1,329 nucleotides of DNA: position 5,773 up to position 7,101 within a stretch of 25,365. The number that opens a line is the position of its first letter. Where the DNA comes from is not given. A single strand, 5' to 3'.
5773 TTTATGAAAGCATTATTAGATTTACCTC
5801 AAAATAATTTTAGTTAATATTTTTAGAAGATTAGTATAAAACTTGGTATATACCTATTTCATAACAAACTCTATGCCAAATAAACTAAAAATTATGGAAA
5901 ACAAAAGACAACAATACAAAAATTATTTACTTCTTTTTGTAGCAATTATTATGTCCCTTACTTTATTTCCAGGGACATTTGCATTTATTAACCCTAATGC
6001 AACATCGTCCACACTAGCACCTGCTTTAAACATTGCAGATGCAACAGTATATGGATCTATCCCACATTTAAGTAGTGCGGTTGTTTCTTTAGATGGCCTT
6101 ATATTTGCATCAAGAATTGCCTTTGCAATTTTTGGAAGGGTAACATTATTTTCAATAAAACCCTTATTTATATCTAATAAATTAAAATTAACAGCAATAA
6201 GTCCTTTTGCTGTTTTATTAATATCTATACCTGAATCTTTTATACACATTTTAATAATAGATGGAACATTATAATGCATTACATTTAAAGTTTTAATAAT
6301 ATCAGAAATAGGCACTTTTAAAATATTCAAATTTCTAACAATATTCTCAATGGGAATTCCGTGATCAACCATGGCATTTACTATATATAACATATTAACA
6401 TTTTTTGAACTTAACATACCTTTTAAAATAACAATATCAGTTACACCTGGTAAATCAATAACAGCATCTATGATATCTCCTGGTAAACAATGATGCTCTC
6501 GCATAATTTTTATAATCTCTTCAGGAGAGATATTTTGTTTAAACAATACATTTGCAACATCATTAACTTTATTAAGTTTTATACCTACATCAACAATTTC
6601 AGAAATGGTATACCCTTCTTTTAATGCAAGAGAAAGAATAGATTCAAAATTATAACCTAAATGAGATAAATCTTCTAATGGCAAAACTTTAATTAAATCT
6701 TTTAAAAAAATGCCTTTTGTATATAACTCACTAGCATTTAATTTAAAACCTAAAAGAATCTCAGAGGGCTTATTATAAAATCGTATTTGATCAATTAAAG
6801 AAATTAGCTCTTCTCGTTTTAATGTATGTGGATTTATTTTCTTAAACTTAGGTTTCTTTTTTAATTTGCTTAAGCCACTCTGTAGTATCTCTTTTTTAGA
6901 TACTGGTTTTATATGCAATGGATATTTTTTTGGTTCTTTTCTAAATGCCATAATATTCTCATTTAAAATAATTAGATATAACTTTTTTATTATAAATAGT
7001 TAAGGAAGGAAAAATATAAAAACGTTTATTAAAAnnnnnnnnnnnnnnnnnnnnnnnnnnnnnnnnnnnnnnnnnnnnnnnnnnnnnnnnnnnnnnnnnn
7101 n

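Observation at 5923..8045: Tandem paralogous proteins made of about 16 copies of a 14-residue helix-turn repeat, with no family I can name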

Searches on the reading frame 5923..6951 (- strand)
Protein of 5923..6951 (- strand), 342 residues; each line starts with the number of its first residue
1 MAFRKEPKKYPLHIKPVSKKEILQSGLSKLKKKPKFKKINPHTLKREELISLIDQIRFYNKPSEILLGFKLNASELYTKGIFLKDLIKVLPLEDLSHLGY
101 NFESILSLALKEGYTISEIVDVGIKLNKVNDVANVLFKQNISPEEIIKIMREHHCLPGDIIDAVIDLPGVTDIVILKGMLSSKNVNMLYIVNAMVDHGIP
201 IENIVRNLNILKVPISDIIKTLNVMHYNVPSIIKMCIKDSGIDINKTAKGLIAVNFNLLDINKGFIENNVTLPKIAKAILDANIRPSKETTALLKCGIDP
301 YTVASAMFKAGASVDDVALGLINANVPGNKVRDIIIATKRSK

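Call 3: search_protein_families(library=pfam, proteins=[window:5923-6951:-], max_evalue=10)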
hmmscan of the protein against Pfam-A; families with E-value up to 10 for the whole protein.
window:5923-6951:- (342 aa): 2 families
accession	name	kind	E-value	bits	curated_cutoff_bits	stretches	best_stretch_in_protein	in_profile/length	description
PF08673.15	RsbU_N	-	0.12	13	25.5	1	126-149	19-42/75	Phosphoserine phosphatase RsbU, N-terminal domain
PF22567.2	UBA_9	-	0.16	12.3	27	0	97-121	14-38/43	UBA-like domain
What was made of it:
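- On UBA / tri-helical HTH domains: p1 scores 12.3 bits against UBA_9, where the cutoff is 27 (call 3).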

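Call 4: search_protein_families(library=ncbifam, proteins=[window:5923-6951:-], max_evalue=10)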
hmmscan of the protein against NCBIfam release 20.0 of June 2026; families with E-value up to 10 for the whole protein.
window:5923-6951:- (342 aa): 2 families
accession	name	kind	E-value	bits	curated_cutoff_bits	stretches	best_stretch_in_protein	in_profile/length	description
NF006197.0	PRK08324.2-5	equivalog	0.023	13.1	627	1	163-260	470-564/583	bifunctional aldolase/short-chain dehydrogenase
TIGR00030.1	S21p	equivalog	0.076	12.9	28.95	0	131-153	12-34/58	30S ribosomal protein S21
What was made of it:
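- On TPR / PPR / PUF / HEAT / ARM / TALE / mTERF: No Pfam or NCBIfam hits (calls 3, 4).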

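Call 11: find_homologous_proteins(query=window:5923-6951:-, max_evalue=0.001)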
Query window:5923-6951:- (342 aa): 1 proteins with E <= 0.001 among 2827 candidates.
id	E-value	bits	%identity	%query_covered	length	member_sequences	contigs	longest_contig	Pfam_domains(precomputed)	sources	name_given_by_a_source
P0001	3.4e-213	725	100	100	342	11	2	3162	-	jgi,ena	-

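Call 12: search_solved_structures(query=window:5923-6951:-, max_evalue=10)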
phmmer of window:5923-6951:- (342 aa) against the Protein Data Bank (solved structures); distinct sequences matched with E-value up to 10: 0.

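Call 18: list_cluster_members(proteins=[P0001, P0002])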
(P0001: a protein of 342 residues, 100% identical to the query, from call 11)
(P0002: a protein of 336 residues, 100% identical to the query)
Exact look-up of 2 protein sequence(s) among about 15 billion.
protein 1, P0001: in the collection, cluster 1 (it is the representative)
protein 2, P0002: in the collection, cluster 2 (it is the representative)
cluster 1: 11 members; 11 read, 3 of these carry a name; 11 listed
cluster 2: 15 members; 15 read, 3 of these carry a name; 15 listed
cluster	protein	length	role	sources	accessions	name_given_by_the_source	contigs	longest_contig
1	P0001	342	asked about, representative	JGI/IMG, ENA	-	-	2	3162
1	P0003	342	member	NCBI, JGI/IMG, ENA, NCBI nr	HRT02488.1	MAG TPA: hypothetical protein P5513_00910 [Candidatus Diapherotrites archaeon] | hypothetical protein [Candidatus Diapherotrites archaeon]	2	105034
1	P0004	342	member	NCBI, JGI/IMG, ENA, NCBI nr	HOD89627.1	MAG TPA: hypothetical protein PKK56_00880 [archaeon] | hypothetical protein [archaeon]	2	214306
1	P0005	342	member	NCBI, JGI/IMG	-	hypothetical protein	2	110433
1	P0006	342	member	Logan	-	-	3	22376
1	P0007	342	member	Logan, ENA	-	-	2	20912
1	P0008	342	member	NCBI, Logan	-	-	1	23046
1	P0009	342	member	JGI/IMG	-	-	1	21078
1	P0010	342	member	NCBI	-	-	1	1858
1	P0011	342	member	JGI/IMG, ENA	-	-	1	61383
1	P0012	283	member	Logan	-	-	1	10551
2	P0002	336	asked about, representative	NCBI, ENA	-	-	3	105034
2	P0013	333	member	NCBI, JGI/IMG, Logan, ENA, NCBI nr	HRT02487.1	MAG TPA: hypothetical protein P5513_00905 [Candidatus Diapherotrites archaeon] | hypothetical protein [Candidatus Diapherotrites archaeon]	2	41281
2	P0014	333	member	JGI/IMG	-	hypothetical protein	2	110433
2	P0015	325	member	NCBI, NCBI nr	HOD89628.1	MAG TPA: hypothetical protein PKK56_00885 [archaeon] | hypothetical protein [archaeon]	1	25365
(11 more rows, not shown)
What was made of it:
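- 5923..6951 (-): Gene p1 (342 aa). Public copies are annotated 'hypothetical protein' (call 18).
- Checked: Public annotations give 336, 333 or 325 aa (call 18).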

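Call 20: predict_structure(alignment_id=A1)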
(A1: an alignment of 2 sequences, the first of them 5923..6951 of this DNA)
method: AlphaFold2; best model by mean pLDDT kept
length: 342 residues; sequences in the alignment: 2
mean_pLDDT: 86.6   pTM: 0.75
mean pLDDT of the five models: 86.6, 86.0, 85.0, 85.1, 84.7
residues with pLDDT >= 90: 258; 70-90: 42; 50-70: 5; < 50: 37
segments of 3 or more residues with pLDDT < 50: 1-37
pLDDT, mean of each block of 10 residues (from residue 1): 29 32 35 50 84 88 90 92 91 94 94 93 93 95 94 91 93 94 84 95 95 95 96 93 95 97 97 97 97 97 97 97 95 90 61
secondary structure, 60 per line:
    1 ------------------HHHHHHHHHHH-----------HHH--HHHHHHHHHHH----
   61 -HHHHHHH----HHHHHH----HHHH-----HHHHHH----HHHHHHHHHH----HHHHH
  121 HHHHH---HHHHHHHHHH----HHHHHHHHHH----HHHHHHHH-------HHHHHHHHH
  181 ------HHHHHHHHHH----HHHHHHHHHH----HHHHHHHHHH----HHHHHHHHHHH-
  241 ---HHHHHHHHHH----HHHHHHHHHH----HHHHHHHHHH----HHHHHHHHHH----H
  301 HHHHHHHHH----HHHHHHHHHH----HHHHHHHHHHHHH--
elements in order: H19-29 H46-56 H62-68 H73-78 H83-86 H92-97 H102-111 H116-125 H129-138 H143-152 H157-164 H172-180 H187-196 H201-210 H215-224 H229-239 H244-253 H258-267 H272-281 H286-295 H300-309 H314-323 H328-340
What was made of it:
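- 5923..6951 (-): The AF2 model has pLDDT 86.6 and pTM 0.75 (call 20).
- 6661..6816 (-): p1 conserved head (residues 46-97), with four short helix-turn units. The helices are H62-68, H73-78, H83-86 and H92-97 (call 20).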

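Call 22: fold_search(model_id=the predicted structure, library=pdb)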
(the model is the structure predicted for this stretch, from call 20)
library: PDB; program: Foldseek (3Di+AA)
matches with E <= 10: 758; with E <= 0.001: 2
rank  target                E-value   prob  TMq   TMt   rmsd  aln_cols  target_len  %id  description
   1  8cwy_A                2.0e-05  1.00  0.19  0.16  18.1       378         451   12  Accurate computational design of genetically encoded 3D protein crystals (released 2023-11-01)
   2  5cwb                  7.3e-04  0.98  0.11  0.16  21.3       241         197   14  Crystal structure of de novo designed helical repeat protein DHR4 (released 2015-12-16)
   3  7mwr_B                2.3e-03  0.91  0.10  0.12  20.2       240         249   15  Structure of De Novo designed beta sheet heterodimer LHD101A53/B4 (released 2022-01-19)
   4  6vfi_A                5.5e-03  0.85  0.11  0.16  21.7       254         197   15  De novo designed octahedral nanoparticle O43_dn18 (released 2020-08-12)
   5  8gel_A                9.0e-03  0.44  0.11  0.06  27.5       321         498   12  Cryo-EM structure of synthetic tetrameric building block sC4 (released 2024-03-13)
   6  8v3b_a                2.1e-02  0.33  0.11  0.10  21.0       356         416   12  Computational Designed Nanocage O43_129_+4 (released 2024-03-13)
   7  7ue2_A                2.3e-02  0.44  0.13  0.14  18.4       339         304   13  Crystal structure of designed helical repeat protein RPB_PLP3_R6 bound to PLPx6 peptide (released 2023-03-29)
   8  9mg8_B                3.0e-02  0.20  0.09  0.08  27.8       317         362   12  Crystal Structure of b-iTHR-110 (released 2025-12-17)
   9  7rdr_A                4.0e-02  0.38  0.12  0.10  20.9       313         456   12  Circular tandem repeat protein with novel repeat topology and enhanced subunit contact surfaces (released 2021-09-01)
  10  9l5r_I                5.1e-02  0.84  0.23  0.14  14.5       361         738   12  Cryo-EM structure of the thermophile spliceosome (state ILS) (released 2025-03-12)
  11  3u3w_A                6.3e-02  0.44  0.16  0.18  22.5       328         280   14  Crystal Structure of Bacillus thuringiensis PlcR in complex with the peptide PapR7 and DNA (released 2013-01-09)
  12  9uwh_A4               8.0e-02  0.85  0.27  0.20  16.2       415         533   12  human mitoribosome trapped by retapamulin (released 2025-10-29)
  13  8a22_BF               8.0e-02  0.35  0.16  0.15  20.2       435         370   11  Structure of the mitochondrial ribosome from Polytomella magna (released 2022-11-16)
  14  7fik_e                9.9e-02  0.98  0.39  0.15   8.8       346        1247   10  The cryo-EM structure of the CR subunit from X. laevis NPC (released 2022-11-09)
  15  3qtm_B                9.9e-02  0.30  0.16  0.16  19.6       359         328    9  Structure of S. pombe nuclear import adaptor Nro1 (Space group P21) (released 2011-09-21)
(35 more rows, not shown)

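Call 31: search_protein_representatives(alignment_id=A1)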
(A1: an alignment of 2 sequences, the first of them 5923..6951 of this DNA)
Query: 2 sequences, 348 profile positions. Proteins with E-value up to 0.001 (for the whole library): 23; up to 1e-10: 5; up to 1e-30: 2. The best 23 are listed.
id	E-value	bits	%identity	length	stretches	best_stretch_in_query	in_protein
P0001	9.2e-185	630.1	-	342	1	1-348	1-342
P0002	5.2e-176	601.3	-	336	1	8-341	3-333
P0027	1.0e-15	74.1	-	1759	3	204-340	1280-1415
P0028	3.1e-11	59.4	-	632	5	241-330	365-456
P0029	4.3e-11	58.9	-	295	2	195-343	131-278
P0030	2.8e-10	56.2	-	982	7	99-341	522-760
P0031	2.7e-09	53.0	-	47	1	305-341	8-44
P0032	7.9e-09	51.5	-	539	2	136-325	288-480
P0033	3.5e-08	49.3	-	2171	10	196-333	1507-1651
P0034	1.2e-07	47.6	-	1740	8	193-279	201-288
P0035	8.0e-07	44.9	-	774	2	251-333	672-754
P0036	9.7e-07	44.6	-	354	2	223-325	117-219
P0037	2.2e-06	43.4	-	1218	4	238-345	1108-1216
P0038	2.9e-06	43.0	-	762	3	199-319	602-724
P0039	3.2e-06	42.9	-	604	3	185-294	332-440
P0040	4.0e-06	42.6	-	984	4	106-233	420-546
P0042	1.9e-05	40.4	-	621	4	195-333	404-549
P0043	3.2e-05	39.6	-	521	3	210-330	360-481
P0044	3.5e-05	39.5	-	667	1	197-311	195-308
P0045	3.7e-04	36.1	-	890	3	223-327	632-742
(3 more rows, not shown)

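Call 33: search_protein_families(library=pfam, proteins=[P0027, P0028, P0029, P0030, P0032, P0033, P0034, P0035, P0036], max_evalue=0.01)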
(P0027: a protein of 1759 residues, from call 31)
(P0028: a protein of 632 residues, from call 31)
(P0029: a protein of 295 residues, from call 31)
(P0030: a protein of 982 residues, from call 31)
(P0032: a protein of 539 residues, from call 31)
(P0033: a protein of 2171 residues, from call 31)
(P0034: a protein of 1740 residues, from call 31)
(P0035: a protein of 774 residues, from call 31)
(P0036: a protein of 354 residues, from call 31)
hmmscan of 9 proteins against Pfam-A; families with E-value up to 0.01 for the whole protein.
P0027 (1759 aa): 18 families
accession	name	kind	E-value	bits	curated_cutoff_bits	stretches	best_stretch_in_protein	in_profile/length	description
PF24899.1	UBA_DHX29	-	1.3e-13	50.9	27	0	1582-1612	7-37/55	ATP-dependent RNA helicase DHX29, UBA domain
PF25296.1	Decapeptide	-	8.4e-08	32.4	45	0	1569-1652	6-69/74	Decapeptide repeat region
PF10437.14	Lip_prot_lig_C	-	1.3e-06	28.7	24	0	1632-1661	42-71/85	Bacterial lipoate protein ligase C-terminus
PF00015.26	MCPsignal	-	2.4e-06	27.9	34.6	0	1611-1679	101-169/172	Methyl-accepting chemotaxis protein (MCP) signalling domain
PF20155.4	TMP_3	-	3.2e-06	27.4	41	1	1617-1688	8-79/192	Tape measure protein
PF07530.16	PRE_C2HC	-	1.4e-05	25.5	22.1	0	1284-1304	2-22/68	Associated with zinc fingers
PF09377.16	SBDS_domain_II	-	2e-05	24.8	27.2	0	1616-1641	19-44/62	SBDS protein, domain II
PF04513.17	Baculo_PEP_C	-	0.00017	22.1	38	1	1599-1717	9-122/140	Baculovirus polyhedron envelope protein, PEP, C terminus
PF07747.17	MTH865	-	0.00023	21.3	25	0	1383-1439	5-59/70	MTH865-like family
PF21694.2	DNA_pol3_delta_C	-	0.00031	21.2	27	0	1623-1660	50-87/121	DNA polymerase III delta subunit, C-terminal domain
PF02005.22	TRM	-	0.00036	20.3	27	0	1528-1562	317-351/376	N2,N2-dimethylguanosine tRNA methyltransferase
PF04361.18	DUF494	-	0.00046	20.5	22.6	0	1282-1306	20-44/153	Protein of unknown function (DUF494)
PF07889.17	DUF1664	-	0.0032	17.9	34.6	0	1639-1699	53-113/124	Protein of unknown function (DUF1664)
PF02796.21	HTH_7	-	0.0035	17.9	23.8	0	1337-1351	22-36/45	Helix-turn-helix domain of resolvase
PF06103.16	DUF948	-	0.0038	17.8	37.2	0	1635-1688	23-76/89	Bacterial protein of unknown function (DUF948)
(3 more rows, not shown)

P0028 (632 aa): 8 families
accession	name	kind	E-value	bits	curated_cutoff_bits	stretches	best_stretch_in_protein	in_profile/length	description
PF09288.16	UBA_3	-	7.3e-09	35.7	20.4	0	420-438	11-29/55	Fungal ubiquitin-associated domain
PF22448.1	RepB_primase_C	-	3.4e-07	30.4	26.1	0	95-129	7-41/54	RepB DNA-primase C-terminal helical domain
PF24625.1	DUF7626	-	1.4e-05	25.2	27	0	240-266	5-31/55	Domain of unknown function (DUF7626)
PF22567.2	UBA_9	-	1.6e-05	25.1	27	0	103-126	13-36/43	UBA-like domain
PF22504.1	DUF6993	-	0.00023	21.6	25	0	409-439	4-34/83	Domain of unknown function (DUF6993)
PF00249.37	Myb_DNA-binding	-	0.0083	16.7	24.4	0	431-453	8-30/46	Myb-like DNA-binding domain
PF08784.17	RPA_C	-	0.0086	17.2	22.6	0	217-251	63-97/106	Replication protein A C terminal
PF08221.17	HTH_9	-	0.0091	16.5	23.4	0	198-231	16-46/62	RNA polymerase III subunit RPC82 helix-turn-helix domain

P0029 (295 aa): 1 family
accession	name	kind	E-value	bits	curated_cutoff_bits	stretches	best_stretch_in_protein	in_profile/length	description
PF08869.16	XisI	-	0.0023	18.7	25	0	189-224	68-101/110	XisI protein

P0030 (982 aa): 6 families
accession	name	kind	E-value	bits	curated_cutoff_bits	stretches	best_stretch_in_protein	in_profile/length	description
PF18367.6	Rv2175c_C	-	5.6e-06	26.8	26.4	0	95-110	6-21/56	Rv2175c C-terminal domain of unknown function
PF09288.16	UBA_3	-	1.4e-05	25.2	20.4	0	392-413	11-32/55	Fungal ubiquitin-associated domain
PF24625.1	DUF7626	-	1.4e-05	25.2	27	0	589-611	7-29/55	Domain of unknown function (DUF7626)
PF04255.20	DUF433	-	0.0022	18.2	23.6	0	370-411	15-53/56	Protein of unknown function (DUF433)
PF17273.7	DUF5338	-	0.0043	17.6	25.9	0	620-650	32-62/69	Family of unknown function (DUF5338)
PF25296.1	Decapeptide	-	0.0055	17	45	0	150-172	38-60/74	Decapeptide repeat region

P0032 (539 aa): 8 families
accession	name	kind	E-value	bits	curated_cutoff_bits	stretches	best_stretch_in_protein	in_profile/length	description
PF18606.7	HTH_53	-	0.00013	22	30.6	0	366-385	22-41/62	Zap helix turn helix N-terminal domain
PF10826.14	DUF2551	-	0.00021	21.9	23.4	0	350-379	19-48/83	Protein of unknown function (DUF2551)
PF07308.18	DUF1456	-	0.00039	21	27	0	364-389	6-31/68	Protein of unknown function (DUF1456)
PF08587.17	UBA_2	-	0.0016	18.9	23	0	501-515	14-28/45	Ubiquitin associated domain (UBA)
PF22448.1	RepB_primase_C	-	0.0024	18.1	26.1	0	316-339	7-30/54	RepB DNA-primase C-terminal helical domain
PF04361.18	DUF494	-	0.004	17.4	22.6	0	462-492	22-52/153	Protein of unknown function (DUF494)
PF25296.1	Decapeptide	-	0.0047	17.2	45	0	465-480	4-19/74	Decapeptide repeat region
PF07747.17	MTH865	-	0.0078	16.4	25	0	288-303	4-19/70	MTH865-like family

P0033 (2171 aa): 30 families (the best 25 are shown)
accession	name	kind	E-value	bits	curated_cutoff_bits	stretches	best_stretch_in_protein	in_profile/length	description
PF24410.1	wHTH-HSP90_Na-assoc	-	3.6e-18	66.1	23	0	1500-1529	25-54/55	wHTH-Hsp90_Na associated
PF20075.5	DUF6471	-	2.7e-17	62.9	26.8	0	1506-1534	8-36/65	Domain of unknown function (DUF6471)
PF02631.22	RecX_HTH2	-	4.2e-14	52.9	26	0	1798-1821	18-41/42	RecX, second three-helix domain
PF12244.13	DUF3606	-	3.1e-13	49.7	24.3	0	1175-1201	26-52/54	Protein of unknown function (DUF3606)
PF13693.12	HTH_35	-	2.4e-12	47.1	25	0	1858-1894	3-36/75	Winged helix-turn-helix DNA-binding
PF07308.18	DUF1456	-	3.8e-12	46.7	27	0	975-1002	16-43/68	Protein of unknown function (DUF1456)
PF08986.15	DUF1889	-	2.9e-11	43.7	26.9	0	1986-2045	2-63/96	Domain of unknown function (DUF1889)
PF08100.18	Dimerisation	-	1.2e-10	41.5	25.6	0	2015-2054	30-69/93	O-methyltransferase dimerisation domain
PF24625.1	DUF7626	-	2.9e-10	40.2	27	0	1025-1047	11-33/55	Domain of unknown function (DUF7626)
PF17267.7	DUF5333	-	1.3e-09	38.7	27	0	1306-1356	28-78/110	Family of unknown function (DUF5333)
PF21982.2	RecX_HTH1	-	2.2e-08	34.4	26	0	1531-1553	15-37/40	RecX, first three-helix domain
PF01498.24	HTH_Tnp_Tc3_2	-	7.8e-07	29.7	31.5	0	905-936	14-45/72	Transposase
PF24899.1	UBA_DHX29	-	1.4e-06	28.4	27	0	1321-1342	5-26/55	ATP-dependent RNA helicase DHX29, UBA domain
PF07508.19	Recombinase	-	1.9e-06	28.5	21.1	0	1294-1344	10-54/102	Recombinase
PF03793.24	PASTA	-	3.5e-06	27.3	23.2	0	1869-1890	7-28/64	PASTA domain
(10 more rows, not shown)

P0034 (1740 aa): 7 families
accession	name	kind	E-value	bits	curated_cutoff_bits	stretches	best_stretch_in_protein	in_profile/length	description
PF08542.16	Rep_fac_C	-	1.5e-07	32.1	23.6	0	837-877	25-68/88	Replication factor C C-terminal domain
PF17267.7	DUF5333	-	3.3e-07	30.9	27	0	1414-1462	41-89/110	Family of unknown function (DUF5333)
PF13411.12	MerR_1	-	1.2e-05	25.7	21.6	0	1494-1518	44-68/69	MerR HTH family regulatory protein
PF24901.1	HTH_MCM7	-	1.8e-05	24.9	26.5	0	1386-1417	32-63/76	DNA replication licensing factor MCM7, winged helix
PF07508.19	Recombinase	-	0.00088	19.9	21.1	0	81-111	3-32/102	Recombinase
PF15260.11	FAM219A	-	0.0035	18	27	0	25-103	21-93/124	Protein family FAM219A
PF09288.16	UBA_3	-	0.0044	17.3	20.4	0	332-360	11-39/55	Fungal ubiquitin-associated domain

P0035 (774 aa): 4 families
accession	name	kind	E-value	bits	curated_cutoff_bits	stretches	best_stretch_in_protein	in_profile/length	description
PF07819.20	PGAP1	-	9.2e-08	32.5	24.3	1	229-313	72-137/233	PGAP1-like alpha/beta domain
PF05057.20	DUF676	-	1.5e-05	25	20.3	1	243-310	76-129/217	Putative serine esterase (DUF676)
PF12146.15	Hydrolase_4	-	6.4e-05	22.8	27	1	223-283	49-108/239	Serine aminopeptidase, S33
PF00561.26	Abhydrolase_1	-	0.0047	17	25.8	0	244-284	62-102/245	alpha/beta hydrolase fold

P0036 (354 aa): 3 families
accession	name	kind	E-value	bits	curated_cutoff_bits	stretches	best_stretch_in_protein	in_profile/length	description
PF22448.1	RepB_primase_C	-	1.3e-06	28.6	26.1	0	68-87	11-30/54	RepB DNA-primase C-terminal helical domain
PF24625.1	DUF7626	-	1.5e-06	28.3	27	0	107-128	11-32/55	Domain of unknown function (DUF7626)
PF20075.5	DUF6471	-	0.0071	16.6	26.8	0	201-224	7-30/65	Domain of unknown function (DUF6471)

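Call 36: find_homologous_proteins(query=A2, max_evalue=0.001)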
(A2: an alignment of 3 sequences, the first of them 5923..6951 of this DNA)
Query A2 (3 sequences) (342 aa, profile of the alignment): 2 proteins with E <= 0.001 among 8000 candidates.
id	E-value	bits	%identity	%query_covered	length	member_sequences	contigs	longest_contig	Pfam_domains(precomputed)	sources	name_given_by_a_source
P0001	5.7e-160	550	100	100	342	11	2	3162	-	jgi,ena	-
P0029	6.0e-107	376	24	85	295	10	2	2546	-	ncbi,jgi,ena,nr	ncbi:MAG TPA: hypothetical protein PLN85_04375 [archaeon]|nr:hypothetical protein [archaeon]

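Call 37: find_related_loci(query=A2, collection=genome_contigs, flank=8000)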
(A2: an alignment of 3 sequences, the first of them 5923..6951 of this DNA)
Query A2 (342 aa) in genome_contigs; peptide patterns used: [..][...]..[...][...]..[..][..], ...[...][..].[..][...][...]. (x = any residue, [..] = any of these).
110 stretches matched a pattern, but none encodes a relative of the query by tblastn (E <= 1e-3).

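Call 38: find_encoding_contigs(protein=P0029, flank=10000, max_places=8)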
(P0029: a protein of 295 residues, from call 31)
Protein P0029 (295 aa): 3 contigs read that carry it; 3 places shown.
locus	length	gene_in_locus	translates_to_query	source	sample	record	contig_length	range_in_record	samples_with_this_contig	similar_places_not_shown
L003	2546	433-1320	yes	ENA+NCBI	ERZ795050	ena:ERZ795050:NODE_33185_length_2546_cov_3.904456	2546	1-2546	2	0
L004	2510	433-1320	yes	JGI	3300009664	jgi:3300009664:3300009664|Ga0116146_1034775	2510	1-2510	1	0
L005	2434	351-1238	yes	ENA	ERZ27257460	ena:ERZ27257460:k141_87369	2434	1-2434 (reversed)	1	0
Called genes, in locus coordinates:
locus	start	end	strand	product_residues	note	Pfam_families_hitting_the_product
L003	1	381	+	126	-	PF02463:SMC_N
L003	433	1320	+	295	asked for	-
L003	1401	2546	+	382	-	PF01896:DNA_primase_S (weak)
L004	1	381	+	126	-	PF02463:SMC_N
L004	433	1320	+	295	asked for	-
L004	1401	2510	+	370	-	?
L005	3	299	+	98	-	?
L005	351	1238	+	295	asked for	-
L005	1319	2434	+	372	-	?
